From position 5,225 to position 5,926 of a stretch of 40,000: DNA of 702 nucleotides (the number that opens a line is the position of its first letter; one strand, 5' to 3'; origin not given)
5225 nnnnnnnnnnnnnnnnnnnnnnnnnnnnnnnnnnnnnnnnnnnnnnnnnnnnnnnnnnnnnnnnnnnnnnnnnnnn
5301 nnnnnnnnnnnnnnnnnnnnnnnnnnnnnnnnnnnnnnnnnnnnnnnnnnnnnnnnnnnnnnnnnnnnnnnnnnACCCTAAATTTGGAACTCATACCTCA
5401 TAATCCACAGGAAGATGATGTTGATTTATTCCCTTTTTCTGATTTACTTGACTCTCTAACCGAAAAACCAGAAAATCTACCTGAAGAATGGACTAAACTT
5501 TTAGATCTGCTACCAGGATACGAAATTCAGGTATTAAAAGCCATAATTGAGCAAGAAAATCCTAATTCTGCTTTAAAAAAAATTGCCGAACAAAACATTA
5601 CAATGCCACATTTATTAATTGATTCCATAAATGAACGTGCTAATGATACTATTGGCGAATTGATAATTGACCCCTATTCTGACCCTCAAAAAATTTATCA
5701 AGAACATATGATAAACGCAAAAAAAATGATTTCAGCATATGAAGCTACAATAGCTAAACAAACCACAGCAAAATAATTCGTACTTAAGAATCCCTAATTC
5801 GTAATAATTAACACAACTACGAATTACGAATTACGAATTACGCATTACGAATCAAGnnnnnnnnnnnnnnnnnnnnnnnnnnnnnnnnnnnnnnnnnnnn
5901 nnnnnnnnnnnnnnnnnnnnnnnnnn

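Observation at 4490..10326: Shango-like three-gene set with an atypical TerB component, split by a 0.9-kb insertion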

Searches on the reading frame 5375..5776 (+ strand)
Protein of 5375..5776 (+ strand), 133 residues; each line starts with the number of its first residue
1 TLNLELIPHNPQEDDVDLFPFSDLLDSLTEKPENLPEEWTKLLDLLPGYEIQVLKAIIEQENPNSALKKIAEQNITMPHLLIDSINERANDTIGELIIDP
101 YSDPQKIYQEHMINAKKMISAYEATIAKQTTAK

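Call 50: search_protein_representatives(protein=window:5375-5776:+)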
Query: 133 residues. Proteins with E-value up to 0.001 (for the whole library): 268; up to 1e-10: 109; up to 1e-30: 2. The best 150 are listed.
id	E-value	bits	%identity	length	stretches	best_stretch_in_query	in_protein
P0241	2.1e-31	125.0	53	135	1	1-133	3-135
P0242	2.7e-31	124.6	54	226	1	1-125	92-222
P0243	3.7e-30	120.9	56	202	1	3-126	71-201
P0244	5.0e-30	120.5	58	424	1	12-127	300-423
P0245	1.2e-28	116.0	56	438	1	1-123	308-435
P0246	5.3e-28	114.0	57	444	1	11-126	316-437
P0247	8.3e-28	113.3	51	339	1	13-123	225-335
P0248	1.2e-26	109.7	70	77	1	58-133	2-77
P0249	8.6e-26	106.8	52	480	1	10-120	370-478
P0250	4.4e-25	104.6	51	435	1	13-126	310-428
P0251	1.1e-23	100.0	56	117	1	32-130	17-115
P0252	4.9e-23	97.9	51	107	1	32-131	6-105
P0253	5.3e-23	97.8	53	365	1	11-120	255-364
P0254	8.1e-23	97.2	54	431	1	30-127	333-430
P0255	1.3e-22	96.6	47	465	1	11-120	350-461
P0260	4.4e-21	91.6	47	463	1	12-125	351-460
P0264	6.7e-21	91.0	44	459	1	11-128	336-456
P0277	6.3e-19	84.7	50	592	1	31-124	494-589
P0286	6.8e-18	81.3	43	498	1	29-123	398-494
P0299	1.3e-15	74.0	39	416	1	10-131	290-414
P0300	1.5e-15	73.7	47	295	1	33-113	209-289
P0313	4.0e-14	69.1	40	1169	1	26-120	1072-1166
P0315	9.9e-14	67.9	41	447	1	34-123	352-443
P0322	4.5e-13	65.7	40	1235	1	33-119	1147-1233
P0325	6.5e-13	65.2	43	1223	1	28-120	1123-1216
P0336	1.2e-11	61.2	35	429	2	30-105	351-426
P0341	2.4e-11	60.1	40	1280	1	33-117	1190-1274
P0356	2.9e-10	56.6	46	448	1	34-119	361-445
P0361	6.7e-10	55.5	39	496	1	34-123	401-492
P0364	7.1e-10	55.4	39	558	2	32-123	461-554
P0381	5.0e-08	49.4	31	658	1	11-120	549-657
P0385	1.2e-07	48.2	34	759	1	27-122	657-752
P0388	1.8e-07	47.6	37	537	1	35-121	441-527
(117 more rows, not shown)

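Call 53: search_protein_families(library=pfam, proteins=[P0313, P0322, P0325, P0341, P0381, P0385, P0388, P0336, P0356, P0300], max_evalue=0.001)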
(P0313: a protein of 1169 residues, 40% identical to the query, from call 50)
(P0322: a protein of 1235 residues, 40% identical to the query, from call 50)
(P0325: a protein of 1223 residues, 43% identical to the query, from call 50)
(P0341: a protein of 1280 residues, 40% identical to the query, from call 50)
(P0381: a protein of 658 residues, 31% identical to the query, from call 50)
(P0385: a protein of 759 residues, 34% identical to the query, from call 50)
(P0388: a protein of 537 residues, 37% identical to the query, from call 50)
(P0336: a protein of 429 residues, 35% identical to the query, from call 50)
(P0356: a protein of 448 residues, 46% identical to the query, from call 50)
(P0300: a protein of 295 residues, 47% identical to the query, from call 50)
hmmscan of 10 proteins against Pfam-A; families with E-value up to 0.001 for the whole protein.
P0313 (1169 aa): 2 families
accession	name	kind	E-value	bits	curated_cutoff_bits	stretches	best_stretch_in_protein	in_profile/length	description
PF13208.11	TerB_N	-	1.3e-37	130.1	25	1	600-802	26-205/207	TerB N-terminal domain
PF15615.11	TerB_C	-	6.3e-09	36.6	26.3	1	1084-1155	74-141/148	TerB-C domain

P0322 (1235 aa): 2 families
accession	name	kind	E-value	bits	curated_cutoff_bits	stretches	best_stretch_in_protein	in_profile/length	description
PF13208.11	TerB_N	-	3.1e-40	138.6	25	1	664-869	24-204/207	TerB N-terminal domain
PF15615.11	TerB_C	-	2.1e-18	67.4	26.3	2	1152-1225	74-143/148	TerB-C domain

P0325 (1223 aa): 2 families
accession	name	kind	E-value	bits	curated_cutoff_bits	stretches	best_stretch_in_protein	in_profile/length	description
PF13208.11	TerB_N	-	1.4e-39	136.4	25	1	656-863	20-205/207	TerB N-terminal domain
PF15615.11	TerB_C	-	1.3e-16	61.6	26.3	1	1127-1207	63-143/148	TerB-C domain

P0341 (1280 aa): 2 families
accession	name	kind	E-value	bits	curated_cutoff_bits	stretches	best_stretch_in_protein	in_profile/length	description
PF13208.11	TerB_N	-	6.2e-42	144.1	25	1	722-896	29-189/207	TerB N-terminal domain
PF15615.11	TerB_C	-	5.8e-22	79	26.3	2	1190-1270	69-145/148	TerB-C domain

P0381 (658 aa): 2 families
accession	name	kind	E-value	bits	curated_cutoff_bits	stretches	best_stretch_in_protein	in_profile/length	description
PF15615.11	TerB_C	-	8.1e-15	55.8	26.3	1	475-652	12-147/148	TerB-C domain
PF13208.11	TerB_N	-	8.3e-15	55.5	25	1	128-268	16-148/207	TerB N-terminal domain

P0385 (759 aa): 2 families
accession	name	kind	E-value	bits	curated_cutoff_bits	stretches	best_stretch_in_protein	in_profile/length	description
PF13208.11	TerB_N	-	3.8e-37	128.5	25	1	222-432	8-196/207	TerB N-terminal domain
PF15615.11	TerB_C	-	1.7e-11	45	26.3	1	540-745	14-147/148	TerB-C domain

P0388 (537 aa): 2 families
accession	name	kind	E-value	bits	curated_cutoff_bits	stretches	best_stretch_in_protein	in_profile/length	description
PF13208.11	TerB_N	-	2.6e-35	122.5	25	1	1-173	53-204/207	TerB N-terminal domain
PF15615.11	TerB_C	-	1e-16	61.9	26.3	2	273-419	14-148/148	TerB-C domain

P0336 (429 aa): 1 family
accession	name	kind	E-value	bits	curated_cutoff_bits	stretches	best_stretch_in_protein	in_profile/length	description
PF15615.11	TerB_C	-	2.5e-27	96.4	26.3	2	190-334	15-148/148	TerB-C domain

P0356 (448 aa): 1 family
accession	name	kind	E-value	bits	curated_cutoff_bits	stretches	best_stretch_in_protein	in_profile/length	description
PF15615.11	TerB_C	-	1.1e-21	78.1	26.3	2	370-439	75-145/148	TerB-C domain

P0300 (295 aa): 1 family
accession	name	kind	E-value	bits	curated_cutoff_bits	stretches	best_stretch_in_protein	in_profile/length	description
PF15615.11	TerB_C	-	2.4e-19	70.4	26.3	2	45-192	10-147/148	TerB-C domain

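Call 54: list_cluster_members(proteins=[P0249, P0255, P0260, P0264, P0277, P0286, P0299, P0315, P0361, P0364])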
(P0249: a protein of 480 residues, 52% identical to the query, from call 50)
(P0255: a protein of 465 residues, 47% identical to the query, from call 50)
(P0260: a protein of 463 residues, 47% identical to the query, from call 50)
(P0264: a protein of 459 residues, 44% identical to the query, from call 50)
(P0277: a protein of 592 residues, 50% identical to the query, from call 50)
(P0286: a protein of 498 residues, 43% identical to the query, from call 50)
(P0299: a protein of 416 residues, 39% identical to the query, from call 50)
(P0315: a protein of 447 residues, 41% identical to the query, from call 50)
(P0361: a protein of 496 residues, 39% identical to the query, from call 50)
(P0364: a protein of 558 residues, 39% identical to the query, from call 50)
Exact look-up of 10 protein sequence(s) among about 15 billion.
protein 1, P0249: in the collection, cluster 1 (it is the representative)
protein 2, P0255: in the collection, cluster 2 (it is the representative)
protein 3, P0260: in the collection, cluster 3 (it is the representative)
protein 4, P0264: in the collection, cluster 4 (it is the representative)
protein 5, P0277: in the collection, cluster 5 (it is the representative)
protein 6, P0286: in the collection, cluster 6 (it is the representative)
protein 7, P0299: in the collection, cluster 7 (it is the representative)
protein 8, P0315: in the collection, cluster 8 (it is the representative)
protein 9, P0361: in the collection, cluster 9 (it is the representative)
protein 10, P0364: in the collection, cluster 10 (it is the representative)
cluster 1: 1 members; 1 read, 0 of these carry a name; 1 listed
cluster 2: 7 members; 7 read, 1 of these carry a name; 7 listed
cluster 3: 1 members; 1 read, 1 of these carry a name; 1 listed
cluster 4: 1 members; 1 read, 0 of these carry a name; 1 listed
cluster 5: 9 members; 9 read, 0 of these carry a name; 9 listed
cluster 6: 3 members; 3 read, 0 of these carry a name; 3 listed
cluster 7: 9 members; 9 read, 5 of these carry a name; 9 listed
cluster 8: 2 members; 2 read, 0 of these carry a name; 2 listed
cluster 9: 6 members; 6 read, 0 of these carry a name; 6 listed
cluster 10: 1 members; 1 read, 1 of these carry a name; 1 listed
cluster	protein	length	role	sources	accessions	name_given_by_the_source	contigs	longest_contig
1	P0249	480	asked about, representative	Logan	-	-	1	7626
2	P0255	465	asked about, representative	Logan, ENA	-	-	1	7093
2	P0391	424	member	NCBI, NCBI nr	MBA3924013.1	MAG: hypothetical protein H0X31_20875, partial [Nostocaceae cyanobacterium] | hypothetical protein [Nostocaceae cyanobacterium]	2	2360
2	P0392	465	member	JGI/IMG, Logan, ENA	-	-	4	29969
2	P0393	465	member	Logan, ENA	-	-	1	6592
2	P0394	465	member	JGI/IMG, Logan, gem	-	-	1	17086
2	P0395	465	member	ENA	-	-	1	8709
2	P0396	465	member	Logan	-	-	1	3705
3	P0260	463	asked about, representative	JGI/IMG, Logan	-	myosin heavy subunit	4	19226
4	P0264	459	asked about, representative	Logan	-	-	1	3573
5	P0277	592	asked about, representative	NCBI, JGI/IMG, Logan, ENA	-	-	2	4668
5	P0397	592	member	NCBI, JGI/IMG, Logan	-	-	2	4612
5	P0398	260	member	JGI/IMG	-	-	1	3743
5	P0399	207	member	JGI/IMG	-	-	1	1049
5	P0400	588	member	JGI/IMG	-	-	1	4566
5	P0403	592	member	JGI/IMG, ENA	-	-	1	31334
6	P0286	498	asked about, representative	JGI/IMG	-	-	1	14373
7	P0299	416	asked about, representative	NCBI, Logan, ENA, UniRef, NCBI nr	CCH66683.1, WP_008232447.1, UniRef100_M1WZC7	hypothetical protein RINTHH_5280 [Richelia intracellularis HH01] | TerB-C domain-containing protein n=1 Tax=Richelia intracellularis HH01 TaxID=1165094 ... | hypothetical protein [Richelia intracellularis]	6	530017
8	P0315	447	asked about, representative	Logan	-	-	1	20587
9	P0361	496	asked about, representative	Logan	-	-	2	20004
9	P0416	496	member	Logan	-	-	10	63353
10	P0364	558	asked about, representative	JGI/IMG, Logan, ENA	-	septal ring factor EnvC (AmiA/AmiB activator)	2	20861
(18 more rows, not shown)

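Call 55: find_encoding_contigs(protein=P0416, flank=8000, max_places=2)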
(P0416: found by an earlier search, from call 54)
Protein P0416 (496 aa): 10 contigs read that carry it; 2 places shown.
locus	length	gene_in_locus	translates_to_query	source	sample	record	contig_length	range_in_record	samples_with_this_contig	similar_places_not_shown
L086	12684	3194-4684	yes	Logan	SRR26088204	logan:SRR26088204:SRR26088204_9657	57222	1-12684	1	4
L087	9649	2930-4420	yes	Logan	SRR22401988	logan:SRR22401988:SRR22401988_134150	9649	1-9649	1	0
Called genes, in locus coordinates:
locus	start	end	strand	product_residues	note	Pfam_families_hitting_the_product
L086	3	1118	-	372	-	?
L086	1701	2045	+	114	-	PF13442:Cytochrome_CBB3, PF00034:Cytochrom_C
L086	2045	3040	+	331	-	PF05050:Methyltransf_21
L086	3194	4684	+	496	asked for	PF10473:CENP-F_leu_zip (faint), PF27720:SSNA1 (faint), PF19220:Rod_CreS, PF15615:TerB_C (weak)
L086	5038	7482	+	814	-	PF07244:POTRA (weak), PF08479:POTRA_2, PF07244:POTRA (weak), PF01103:Omp85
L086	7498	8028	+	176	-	-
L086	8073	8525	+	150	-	PF01230:HIT (weak)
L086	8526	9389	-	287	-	PF00326:Peptidase_S9 (faint), PF00561:Abhydrolase_1, PF12146:Hydrolase_4, PF12697:Abhydrolase_6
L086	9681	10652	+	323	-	-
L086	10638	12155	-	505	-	PF00005:ABC_tran, PF13304:AAA_21 (faint), PF00005:ABC_tran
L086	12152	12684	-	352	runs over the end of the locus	PF02608:Bmp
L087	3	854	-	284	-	?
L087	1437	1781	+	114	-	PF13442:Cytochrome_CBB3, PF00034:Cytochrom_C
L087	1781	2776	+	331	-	PF05050:Methyltransf_21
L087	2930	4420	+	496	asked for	PF10473:CENP-F_leu_zip (faint), PF27720:SSNA1 (faint), PF19220:Rod_CreS, PF15615:TerB_C (weak)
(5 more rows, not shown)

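Call 56: find_encoding_contigs(protein=P0364, flank=8000, max_places=2)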
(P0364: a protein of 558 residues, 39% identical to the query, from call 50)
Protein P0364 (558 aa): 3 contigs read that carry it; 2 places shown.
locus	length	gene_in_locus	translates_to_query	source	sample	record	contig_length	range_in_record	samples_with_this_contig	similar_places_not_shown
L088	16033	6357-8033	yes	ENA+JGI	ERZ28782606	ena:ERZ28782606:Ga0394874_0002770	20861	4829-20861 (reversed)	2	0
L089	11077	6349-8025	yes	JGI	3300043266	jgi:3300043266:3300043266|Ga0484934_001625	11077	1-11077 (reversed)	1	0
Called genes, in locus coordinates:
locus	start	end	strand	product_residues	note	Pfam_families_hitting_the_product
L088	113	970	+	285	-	-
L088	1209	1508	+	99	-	-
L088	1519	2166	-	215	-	PF07676:PD40, PF26549:Tricorn_N (faint), PF26550:Tricorn_2nd (faint)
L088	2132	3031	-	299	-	PF07444:Ycf66_N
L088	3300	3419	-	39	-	PF06596:PsbX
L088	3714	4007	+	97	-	PF02325:CCB3_YggT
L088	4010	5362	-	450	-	PF00289:Biotin_carb_N, PF02222:ATP-grasp, PF02786:CPSase_L_D2, PF07478:Dala_Dala_lig_C, PF02785:Biotin_carb_C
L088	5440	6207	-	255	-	-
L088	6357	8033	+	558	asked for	PF17675:APG6_N (faint), PF10473:CENP-F_leu_zip (faint)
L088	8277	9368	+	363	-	PF02462:Opacity (faint), PF01617:Surface_Ag_2 (weak), PF13505:OMP_b-brl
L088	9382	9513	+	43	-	-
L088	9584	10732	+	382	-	PF14224:DUF4331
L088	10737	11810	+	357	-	PF13428:TPR_14 (faint), PF14559:TPR_19 (faint)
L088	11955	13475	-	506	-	PF01595:CNNM, PF00571:CBS (weak), PF03471:CorC_HlyC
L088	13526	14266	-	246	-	-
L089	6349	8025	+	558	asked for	PF17675:APG6_N (faint), PF10473:CENP-F_leu_zip (faint)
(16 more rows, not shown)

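Call 57: find_encoding_contigs(protein=P0299, flank=8000, max_places=2)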
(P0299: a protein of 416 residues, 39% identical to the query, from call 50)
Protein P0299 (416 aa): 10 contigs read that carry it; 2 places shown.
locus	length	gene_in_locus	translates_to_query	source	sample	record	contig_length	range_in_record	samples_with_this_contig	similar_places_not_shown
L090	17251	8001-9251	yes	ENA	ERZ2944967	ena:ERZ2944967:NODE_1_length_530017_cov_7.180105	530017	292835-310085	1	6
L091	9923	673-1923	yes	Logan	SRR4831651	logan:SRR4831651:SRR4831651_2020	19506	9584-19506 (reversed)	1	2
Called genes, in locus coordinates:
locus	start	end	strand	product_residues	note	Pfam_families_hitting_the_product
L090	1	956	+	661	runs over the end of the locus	PF03109:ABC1, PF01163:RIO1 (faint), PF27536:UbiB_helical (weak)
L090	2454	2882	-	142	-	PF13279:4HBT_2, PF03061:4HBT (weak)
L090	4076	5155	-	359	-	PF17914:HopA1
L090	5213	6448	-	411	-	PF01636:APH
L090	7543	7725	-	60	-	-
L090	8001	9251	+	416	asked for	PF10473:CENP-F_leu_zip (faint)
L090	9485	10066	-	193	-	PF02517:Rce1-like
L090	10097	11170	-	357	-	PF11805:DUF3326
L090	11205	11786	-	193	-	PF01288:HPPK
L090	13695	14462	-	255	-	PF05118:Asp_Arg_Hydrox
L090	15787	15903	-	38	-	-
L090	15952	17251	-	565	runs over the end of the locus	PF03321:GH3, PF23571:GH3_M, PF23572:GH3_C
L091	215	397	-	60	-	-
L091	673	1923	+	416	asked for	PF10473:CENP-F_leu_zip (faint)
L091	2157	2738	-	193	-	PF02517:Rce1-like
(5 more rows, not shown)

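Call 71: search_solved_structures(query=window:5375-5776:+, max_evalue=1)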
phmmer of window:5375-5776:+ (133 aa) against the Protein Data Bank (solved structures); distinct sequences matched with E-value up to 1: 1.
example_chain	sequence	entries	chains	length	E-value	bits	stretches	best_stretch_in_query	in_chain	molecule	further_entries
2v54_A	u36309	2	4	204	0.092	16.2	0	64-112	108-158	THYMIDYLATE KINASE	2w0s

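Call 79: predict_structure(alignment_id=A2)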
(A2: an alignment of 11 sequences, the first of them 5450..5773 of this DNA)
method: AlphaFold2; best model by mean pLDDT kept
length: 108 residues; sequences in the alignment: 11
mean_pLDDT: 84.4   pTM: 0.75
mean pLDDT of the five models: 84.4, 82.1, 81.4, 81.4, 80.0
residues with pLDDT >= 90: 48; 70-90: 47; 50-70: 6; < 50: 7
segments of 3 or more residues with pLDDT < 50: 1-6
pLDDT, mean of each block of 10 residues (from residue 1): 50 90 92 89 92 91 92 85 89 89 68
secondary structure, 60 per line:
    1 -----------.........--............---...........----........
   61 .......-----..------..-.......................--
elements in order: H12-20 H23-34 H38-48 H53-67 H84-106

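Call 81: fold_search(model_id=the predicted structure, library=pdb)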
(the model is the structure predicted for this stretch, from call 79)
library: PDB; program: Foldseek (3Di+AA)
matches with E <= 10: 279; with E <= 0.001: 0
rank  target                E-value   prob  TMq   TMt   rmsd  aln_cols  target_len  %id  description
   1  7dwo_A                1.7e-02  1.00  0.50  0.23   3.7        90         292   16  Crystal structure of Vibrio fischeri DarR in complex with DNA reveals the transcriptional activation mechanism of LTTR (released 2021-07-07)
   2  7dwn_A                1.9e-02  1.00  0.50  0.23   3.7        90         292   16  Crystal structure of Vibrio fischeri DarR in complex with DNA reveals the transcriptional activation mechanism of LTTR (released 2021-07-07)
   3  4ihs_C                2.1e-02  1.00  0.56  0.65   3.1        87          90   13  Crystal Structure of BenM_DBD/catB site 1 DNA Complex (released 2013-07-10)
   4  3isp_B                2.3e-02  1.00  0.49  0.24   3.6        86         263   14  Crystal structure of ArgP from Mycobacterium tuberculosis (released 2010-02-16)
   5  5y9s_C                2.3e-02  1.00  0.49  0.23   3.7        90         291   13  Crystal structure of VV2_1132, a LysR family transcriptional regulator (released 2018-03-28)
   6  4iht_C                2.8e-02  0.99  0.47  0.55   4.0        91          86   15  Crystal Structure of BenM_DBD/benA site 1 DNA Complex (released 2013-07-10)
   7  5y9s_A                3.3e-02  0.96  0.44  0.22   5.9       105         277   16  Crystal structure of VV2_1132, a LysR family transcriptional regulator (released 2018-03-28)
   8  2esn_C                4.2e-02  1.00  0.55  0.24   3.9        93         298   13  The crystal structure of probable transcriptional regulator PA0477 from Pseudomonas aeruginosa (released 2005-11-01)
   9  3m1e                  4.5e-02  1.00  0.56  0.66   3.3        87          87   11  Crystal Structure of BenM_DBD (released 2011-04-27)
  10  9irz_A                4.5e-02  1.00  0.55  0.60   3.2        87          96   15  Crystal structure of YhaJ DNA-binding domain (released 2025-01-29)
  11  4ihs_A                5.3e-02  0.98  0.47  0.54   4.0        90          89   14  Crystal Structure of BenM_DBD/catB site 1 DNA Complex (released 2013-07-10)
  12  8wpa_D                6.0e-02  0.99  0.55  0.63   3.5        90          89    8  Crystal Structure of the Acinetobacter baumannii LysR family regulator AceR DNA-binding domain (H32) (released 2025-04-16)
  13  5y2v_D                6.8e-02  0.99  0.51  0.22   3.4        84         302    8  Strcutrue of the full-length CcmR complexed with 2-OG from Synechocystis PCC6803 (released 2017-12-27)
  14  5y9s_D                7.2e-02  0.97  0.47  0.21   3.7        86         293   13  Crystal structure of VV2_1132, a LysR family transcriptional regulator (released 2018-03-28)
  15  5hsm                  7.2e-02  0.94  0.46  0.40   6.1       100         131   16  CRYSTAL STRUCTURE OF MYCOBACTERIUM TUBERCULOSIS MARR FAMILY PROTEIN RV2887 (released 2017-02-01)
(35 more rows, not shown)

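Call 84: find_encoding_contigs(protein=P0392, flank=7000, max_places=1)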
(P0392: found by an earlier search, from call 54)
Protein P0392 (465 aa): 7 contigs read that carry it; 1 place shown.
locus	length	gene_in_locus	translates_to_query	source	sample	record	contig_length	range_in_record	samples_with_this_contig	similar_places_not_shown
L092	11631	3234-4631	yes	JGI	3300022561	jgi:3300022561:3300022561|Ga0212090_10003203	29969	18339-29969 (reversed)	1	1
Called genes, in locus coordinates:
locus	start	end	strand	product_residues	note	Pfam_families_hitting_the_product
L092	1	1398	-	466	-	?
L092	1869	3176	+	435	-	PF05673:DUF815, PF13191:AAA_16 (weak), PF00004:AAA (weak)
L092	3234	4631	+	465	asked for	PF15615:TerB_C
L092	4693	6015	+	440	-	PF10923:BrxC_BrxD, PF13191:AAA_16 (weak)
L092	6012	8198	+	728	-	PF04851:ResIII (weak), PF00270:DEAD, PF00271:Helicase_C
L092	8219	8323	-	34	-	-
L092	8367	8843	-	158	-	PF09150:Carot_N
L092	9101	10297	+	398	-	PF00135:COesterase (weak), PF20434:BD-FAE, PF07859:Abhydrolase_3, PF12146:Hydrolase_4 (faint), PF00326:Peptidase_S9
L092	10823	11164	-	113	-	-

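Call 85: find_encoding_contigs(protein=P0260, flank=7000, max_places=1)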
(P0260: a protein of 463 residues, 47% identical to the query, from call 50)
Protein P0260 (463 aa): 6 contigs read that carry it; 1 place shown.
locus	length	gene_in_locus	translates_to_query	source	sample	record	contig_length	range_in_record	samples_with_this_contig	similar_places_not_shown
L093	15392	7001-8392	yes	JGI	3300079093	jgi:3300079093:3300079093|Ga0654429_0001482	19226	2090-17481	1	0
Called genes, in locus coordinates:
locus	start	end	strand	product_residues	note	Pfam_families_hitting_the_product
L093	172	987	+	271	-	PF00902:TatC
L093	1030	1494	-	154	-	PF01643:Acyl-ACP_TE (weak), PF13279:4HBT_2, PF03061:4HBT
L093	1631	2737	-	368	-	PF17914:HopA1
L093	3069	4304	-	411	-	PF01636:APH, PF01633:Choline_kinase (weak)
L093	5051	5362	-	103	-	PF03647:Tmemb_14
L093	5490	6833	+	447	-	PF13173:AAA_14 (faint), PF05673:DUF815, PF13191:AAA_16 (faint), PF00004:AAA (weak)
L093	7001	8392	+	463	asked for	PF15615:TerB_C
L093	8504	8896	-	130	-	PF14261:DUF4351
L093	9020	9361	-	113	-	-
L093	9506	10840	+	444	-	PF10923:BrxC_BrxD, PF13191:AAA_16 (weak)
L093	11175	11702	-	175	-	PF13302:Acetyltransf_3, PF00583:Acetyltransf_1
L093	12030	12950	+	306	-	PF00005:ABC_tran, PF13304:AAA_21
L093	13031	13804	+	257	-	PF12698:ABC2_membrane_3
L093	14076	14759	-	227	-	PF00072:Response_reg, PF00486:Trans_reg_C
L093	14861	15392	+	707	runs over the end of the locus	PF05227:CHASE3, PF00989:PAS (faint), PF08448:PAS_4 (faint), PF13426:PAS_9 (faint), PF13188:PAS_8 (weak), PF08447:PAS_3, PF00512:HisKA, PF02518:HATPase_c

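Call 86: find_encoding_contigs(protein=P0315, flank=7000, max_places=1)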
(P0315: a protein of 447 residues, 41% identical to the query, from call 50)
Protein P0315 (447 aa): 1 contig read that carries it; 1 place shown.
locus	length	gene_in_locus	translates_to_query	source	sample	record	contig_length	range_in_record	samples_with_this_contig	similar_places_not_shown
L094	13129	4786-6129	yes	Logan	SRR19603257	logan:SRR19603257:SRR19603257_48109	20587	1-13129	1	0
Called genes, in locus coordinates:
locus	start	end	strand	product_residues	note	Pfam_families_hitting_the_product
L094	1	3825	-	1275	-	?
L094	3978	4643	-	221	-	PF09601:DUF2459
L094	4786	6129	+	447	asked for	PF28219:Spindly (weak), PF19220:Rod_CreS (weak), PF15615:TerB_C (weak)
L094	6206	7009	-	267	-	PF00106:adh_short, PF08659:KR, PF13561:adh_short_C2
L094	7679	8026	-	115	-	-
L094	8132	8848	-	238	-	PF00072:Response_reg, PF00196:GerE, PF08281:Sigma70_r4_2 (weak)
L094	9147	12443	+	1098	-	PF08448:PAS_4, PF08447:PAS_3, PF00989:PAS, PF08447:PAS_3, PF08448:PAS_4, PF00989:PAS, PF13426:PAS_9, PF08447:PAS_3, +7 more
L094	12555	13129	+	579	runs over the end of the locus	PF05227:CHASE3, PF24820:Diguanyl_cycl_sensor (faint), PF00989:PAS, PF08448:PAS_4 (weak), PF13426:PAS_9, PF00512:HisKA, PF02518:HATPase_c, PF13581:HATPase_c_2 (weak)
